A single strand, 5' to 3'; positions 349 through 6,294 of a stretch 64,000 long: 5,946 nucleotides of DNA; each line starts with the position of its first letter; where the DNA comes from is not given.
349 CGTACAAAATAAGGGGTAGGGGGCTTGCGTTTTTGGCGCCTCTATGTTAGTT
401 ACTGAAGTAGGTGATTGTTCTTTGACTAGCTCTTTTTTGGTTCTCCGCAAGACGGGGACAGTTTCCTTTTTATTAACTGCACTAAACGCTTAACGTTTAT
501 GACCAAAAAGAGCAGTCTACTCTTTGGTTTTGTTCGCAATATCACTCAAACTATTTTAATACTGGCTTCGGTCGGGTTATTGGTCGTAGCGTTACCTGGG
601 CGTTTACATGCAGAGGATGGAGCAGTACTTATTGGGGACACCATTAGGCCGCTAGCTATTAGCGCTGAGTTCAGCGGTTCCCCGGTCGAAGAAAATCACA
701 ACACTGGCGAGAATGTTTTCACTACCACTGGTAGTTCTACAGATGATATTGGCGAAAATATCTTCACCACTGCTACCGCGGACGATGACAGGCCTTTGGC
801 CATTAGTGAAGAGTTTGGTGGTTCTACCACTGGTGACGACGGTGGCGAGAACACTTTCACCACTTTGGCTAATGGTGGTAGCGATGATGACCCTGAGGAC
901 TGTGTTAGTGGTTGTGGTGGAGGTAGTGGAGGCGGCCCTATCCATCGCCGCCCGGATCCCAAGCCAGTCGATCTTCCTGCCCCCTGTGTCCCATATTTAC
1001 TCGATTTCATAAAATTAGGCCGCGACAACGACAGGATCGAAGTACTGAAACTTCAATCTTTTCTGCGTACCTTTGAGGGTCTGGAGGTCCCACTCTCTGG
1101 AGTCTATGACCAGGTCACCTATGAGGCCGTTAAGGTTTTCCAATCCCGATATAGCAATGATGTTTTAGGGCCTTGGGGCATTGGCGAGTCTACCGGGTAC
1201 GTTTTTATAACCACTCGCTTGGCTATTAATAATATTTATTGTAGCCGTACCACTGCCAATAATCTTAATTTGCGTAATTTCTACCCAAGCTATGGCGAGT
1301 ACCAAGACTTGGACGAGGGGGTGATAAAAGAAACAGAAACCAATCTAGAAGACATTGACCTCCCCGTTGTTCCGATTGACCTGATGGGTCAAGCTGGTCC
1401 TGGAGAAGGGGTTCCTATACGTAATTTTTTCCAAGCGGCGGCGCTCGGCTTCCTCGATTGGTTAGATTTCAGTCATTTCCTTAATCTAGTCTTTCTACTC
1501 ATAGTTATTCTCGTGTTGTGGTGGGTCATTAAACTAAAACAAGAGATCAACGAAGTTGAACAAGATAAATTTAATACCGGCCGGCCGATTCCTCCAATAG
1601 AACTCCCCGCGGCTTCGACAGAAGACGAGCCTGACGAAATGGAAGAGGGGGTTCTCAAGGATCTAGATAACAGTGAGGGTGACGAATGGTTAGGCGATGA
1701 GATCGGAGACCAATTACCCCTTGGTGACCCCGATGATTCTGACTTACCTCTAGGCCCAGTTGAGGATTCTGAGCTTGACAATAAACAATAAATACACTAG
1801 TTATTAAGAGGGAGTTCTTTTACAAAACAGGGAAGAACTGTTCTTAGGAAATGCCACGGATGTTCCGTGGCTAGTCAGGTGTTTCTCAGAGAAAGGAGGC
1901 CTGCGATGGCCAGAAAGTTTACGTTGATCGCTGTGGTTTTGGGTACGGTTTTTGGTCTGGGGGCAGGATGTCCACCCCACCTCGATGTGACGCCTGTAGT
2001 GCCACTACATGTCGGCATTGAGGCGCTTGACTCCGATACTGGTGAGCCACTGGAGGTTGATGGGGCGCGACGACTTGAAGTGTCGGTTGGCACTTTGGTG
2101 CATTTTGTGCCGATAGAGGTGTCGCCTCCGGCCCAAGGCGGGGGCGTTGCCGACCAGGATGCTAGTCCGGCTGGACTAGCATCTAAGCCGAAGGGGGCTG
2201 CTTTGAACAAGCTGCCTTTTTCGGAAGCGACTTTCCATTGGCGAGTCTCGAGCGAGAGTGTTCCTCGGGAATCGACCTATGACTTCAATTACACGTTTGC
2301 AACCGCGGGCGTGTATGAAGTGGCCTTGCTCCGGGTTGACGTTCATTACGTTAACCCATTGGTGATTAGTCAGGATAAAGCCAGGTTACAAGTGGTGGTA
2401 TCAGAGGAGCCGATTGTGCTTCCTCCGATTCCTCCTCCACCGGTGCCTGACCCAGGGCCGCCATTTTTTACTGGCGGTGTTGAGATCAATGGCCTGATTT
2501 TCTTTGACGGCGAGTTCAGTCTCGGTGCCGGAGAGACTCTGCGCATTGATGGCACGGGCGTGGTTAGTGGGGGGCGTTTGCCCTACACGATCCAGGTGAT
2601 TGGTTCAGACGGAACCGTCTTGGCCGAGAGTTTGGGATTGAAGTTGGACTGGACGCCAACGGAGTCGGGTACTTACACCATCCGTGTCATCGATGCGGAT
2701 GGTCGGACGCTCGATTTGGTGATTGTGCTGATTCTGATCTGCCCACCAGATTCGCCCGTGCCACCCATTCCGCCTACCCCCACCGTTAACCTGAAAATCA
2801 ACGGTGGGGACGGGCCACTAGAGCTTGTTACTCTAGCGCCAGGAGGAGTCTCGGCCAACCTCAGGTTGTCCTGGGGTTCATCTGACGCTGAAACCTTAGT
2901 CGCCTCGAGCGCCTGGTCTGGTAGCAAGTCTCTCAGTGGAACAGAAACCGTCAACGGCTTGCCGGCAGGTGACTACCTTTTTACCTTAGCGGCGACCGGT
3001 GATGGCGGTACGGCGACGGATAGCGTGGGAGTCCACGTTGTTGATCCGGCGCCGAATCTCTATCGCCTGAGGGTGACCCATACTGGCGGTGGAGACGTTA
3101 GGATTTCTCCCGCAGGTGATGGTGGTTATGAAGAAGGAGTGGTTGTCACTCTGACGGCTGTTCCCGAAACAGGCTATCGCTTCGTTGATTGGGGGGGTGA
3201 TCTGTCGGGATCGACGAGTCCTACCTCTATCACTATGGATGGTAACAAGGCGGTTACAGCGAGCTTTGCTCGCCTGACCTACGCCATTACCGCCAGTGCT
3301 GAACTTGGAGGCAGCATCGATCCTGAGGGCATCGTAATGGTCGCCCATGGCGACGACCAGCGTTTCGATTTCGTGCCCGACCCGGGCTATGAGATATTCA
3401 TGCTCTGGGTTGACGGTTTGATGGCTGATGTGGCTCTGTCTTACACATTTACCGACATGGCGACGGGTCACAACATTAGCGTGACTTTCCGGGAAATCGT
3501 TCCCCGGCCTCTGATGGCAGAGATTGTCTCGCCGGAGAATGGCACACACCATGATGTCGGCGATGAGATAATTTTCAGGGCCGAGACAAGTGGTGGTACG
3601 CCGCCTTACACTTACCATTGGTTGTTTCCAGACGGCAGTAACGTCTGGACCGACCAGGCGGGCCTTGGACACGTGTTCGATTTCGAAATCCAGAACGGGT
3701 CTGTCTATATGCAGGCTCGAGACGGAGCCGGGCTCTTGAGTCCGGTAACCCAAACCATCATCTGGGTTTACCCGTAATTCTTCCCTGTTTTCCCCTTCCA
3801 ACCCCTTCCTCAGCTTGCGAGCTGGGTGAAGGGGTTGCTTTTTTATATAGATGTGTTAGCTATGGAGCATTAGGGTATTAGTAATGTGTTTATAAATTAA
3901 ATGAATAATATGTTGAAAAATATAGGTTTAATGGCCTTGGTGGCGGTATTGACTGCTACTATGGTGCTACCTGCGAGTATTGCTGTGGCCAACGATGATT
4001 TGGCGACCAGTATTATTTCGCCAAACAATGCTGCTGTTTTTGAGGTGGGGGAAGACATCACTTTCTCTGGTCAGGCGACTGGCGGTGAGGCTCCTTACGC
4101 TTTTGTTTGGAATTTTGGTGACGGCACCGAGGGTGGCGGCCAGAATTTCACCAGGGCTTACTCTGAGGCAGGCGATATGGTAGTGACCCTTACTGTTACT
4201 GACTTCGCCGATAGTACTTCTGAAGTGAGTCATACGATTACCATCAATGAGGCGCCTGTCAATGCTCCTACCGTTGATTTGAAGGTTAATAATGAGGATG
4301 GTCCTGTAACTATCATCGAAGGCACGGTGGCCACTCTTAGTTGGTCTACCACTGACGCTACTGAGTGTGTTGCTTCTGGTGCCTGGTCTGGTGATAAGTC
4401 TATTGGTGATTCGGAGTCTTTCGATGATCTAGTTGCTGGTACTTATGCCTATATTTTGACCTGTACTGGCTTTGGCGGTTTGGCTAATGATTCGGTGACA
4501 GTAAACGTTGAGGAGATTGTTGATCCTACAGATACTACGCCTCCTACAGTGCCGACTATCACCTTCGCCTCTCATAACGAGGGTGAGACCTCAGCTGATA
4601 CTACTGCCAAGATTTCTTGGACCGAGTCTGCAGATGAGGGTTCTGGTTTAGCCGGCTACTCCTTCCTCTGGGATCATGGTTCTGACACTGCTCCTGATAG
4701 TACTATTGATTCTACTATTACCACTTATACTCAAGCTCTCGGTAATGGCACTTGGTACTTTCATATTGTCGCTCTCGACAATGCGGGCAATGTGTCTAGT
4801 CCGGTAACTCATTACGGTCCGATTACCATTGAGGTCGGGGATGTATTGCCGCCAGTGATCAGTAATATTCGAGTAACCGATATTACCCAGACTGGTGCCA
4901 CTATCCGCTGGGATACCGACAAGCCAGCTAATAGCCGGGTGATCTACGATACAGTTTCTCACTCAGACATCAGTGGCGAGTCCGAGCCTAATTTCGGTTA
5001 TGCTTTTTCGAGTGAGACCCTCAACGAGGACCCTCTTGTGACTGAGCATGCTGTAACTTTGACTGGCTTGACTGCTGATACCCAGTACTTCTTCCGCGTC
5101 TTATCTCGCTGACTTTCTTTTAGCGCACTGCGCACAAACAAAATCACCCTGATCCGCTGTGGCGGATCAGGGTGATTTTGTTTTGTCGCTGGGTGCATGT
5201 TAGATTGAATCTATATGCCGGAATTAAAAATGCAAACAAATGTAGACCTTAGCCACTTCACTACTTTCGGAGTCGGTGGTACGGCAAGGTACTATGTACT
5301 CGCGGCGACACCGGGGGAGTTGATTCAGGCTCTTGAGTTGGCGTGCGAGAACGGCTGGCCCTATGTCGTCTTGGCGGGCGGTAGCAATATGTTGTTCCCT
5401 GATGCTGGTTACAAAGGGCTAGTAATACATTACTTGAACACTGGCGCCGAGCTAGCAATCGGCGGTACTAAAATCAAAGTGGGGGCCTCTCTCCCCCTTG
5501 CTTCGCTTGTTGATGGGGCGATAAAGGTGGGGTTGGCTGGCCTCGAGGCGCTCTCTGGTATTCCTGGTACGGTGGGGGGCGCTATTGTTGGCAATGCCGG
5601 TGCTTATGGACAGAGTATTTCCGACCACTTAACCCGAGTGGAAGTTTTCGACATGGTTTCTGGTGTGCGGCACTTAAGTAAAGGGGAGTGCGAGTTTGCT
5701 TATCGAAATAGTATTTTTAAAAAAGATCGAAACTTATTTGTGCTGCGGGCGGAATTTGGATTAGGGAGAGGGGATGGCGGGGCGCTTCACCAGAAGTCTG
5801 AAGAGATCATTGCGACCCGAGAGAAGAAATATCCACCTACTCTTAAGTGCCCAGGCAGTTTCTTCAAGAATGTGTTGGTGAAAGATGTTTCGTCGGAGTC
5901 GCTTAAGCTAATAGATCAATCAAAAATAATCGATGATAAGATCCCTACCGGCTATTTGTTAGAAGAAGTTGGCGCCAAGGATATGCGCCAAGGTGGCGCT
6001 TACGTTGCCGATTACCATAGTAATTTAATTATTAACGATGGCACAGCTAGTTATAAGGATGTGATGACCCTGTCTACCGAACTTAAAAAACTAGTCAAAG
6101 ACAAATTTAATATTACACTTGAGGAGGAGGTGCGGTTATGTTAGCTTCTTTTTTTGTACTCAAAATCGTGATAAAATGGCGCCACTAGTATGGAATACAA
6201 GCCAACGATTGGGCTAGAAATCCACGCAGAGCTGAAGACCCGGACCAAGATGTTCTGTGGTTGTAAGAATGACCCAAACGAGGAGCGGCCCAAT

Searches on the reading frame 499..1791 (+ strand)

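Call 35: search_protein_families(library=pfam, proteins=[window:499-1791:+], max_evalue=0.001)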
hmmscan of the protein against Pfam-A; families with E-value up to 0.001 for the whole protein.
window:499-1791:+ (430 aa): 1 family
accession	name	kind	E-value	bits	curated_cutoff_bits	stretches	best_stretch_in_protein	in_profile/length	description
PF01471.23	PG_binding_1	-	0.00015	22.3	23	1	181-218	4-41/57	Putative peptidoglycan binding domain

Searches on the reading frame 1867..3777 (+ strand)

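Call 9: search_protein_families(library=pfam, proteins=[window:1867-3777:+], max_evalue=0.001)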
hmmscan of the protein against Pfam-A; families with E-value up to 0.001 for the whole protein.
window:1867-3777:+ (636 aa): 4 families
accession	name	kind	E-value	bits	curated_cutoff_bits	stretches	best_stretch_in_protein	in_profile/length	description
PF18998.6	Flg_new_2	-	3.7e-19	68.9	23.6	1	399-469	1-71/73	Divergent InlB B-repeat domain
PF06832.18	BiPBP_C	-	4.9e-06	26.8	26.8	0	248-285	51-88/90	Penicillin-Binding Protein C-terminus Family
PF13573.12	SprB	-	0.00012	22.1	28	0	574-586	21-33/37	SprB repeat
PF00801.26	PKD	-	0.00073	19.9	23.5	0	119-154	28-63/80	PKD domain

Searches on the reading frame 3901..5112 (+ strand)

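Call 35: search_protein_families(library=pfam, proteins=[window:3901-5112:+], max_evalue=0.001)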
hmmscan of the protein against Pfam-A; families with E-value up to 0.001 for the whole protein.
window:3901-5112:+ (403 aa): 4 families
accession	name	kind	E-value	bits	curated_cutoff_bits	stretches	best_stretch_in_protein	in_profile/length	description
PF18911.6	PKD_4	-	7.8e-12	45.5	27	1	46-115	13-83/85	PKD domain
PF00041.27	fn3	-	1.4e-09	38.4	25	1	320-401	3-67/84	Fibronectin type III domain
PF16656.11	Pur_ac_phosph_N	-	3.4e-08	34.4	30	1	322-400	5-78/93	Purple acid Phosphatase, N-terminal domain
PF00801.26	PKD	-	8.1e-08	32.6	23.5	1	42-108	7-74/80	PKD domain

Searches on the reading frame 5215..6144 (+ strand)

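Call 35: search_protein_families(library=pfam, proteins=[window:5215-6144:+], max_evalue=0.001)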
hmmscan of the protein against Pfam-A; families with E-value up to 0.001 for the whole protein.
window:5215-6144:+ (309 aa): 2 families
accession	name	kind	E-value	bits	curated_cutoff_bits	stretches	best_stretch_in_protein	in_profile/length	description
PF01565.28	FAD_binding_4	-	7.4e-21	74.7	26.4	1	25-147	2-131/139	FAD binding domain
PF02873.21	MurB_C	-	4.5e-20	72.1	27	1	192-308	3-98/99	UDP-N-acetylenolpyruvoylglucosamine reductase, C-terminal domain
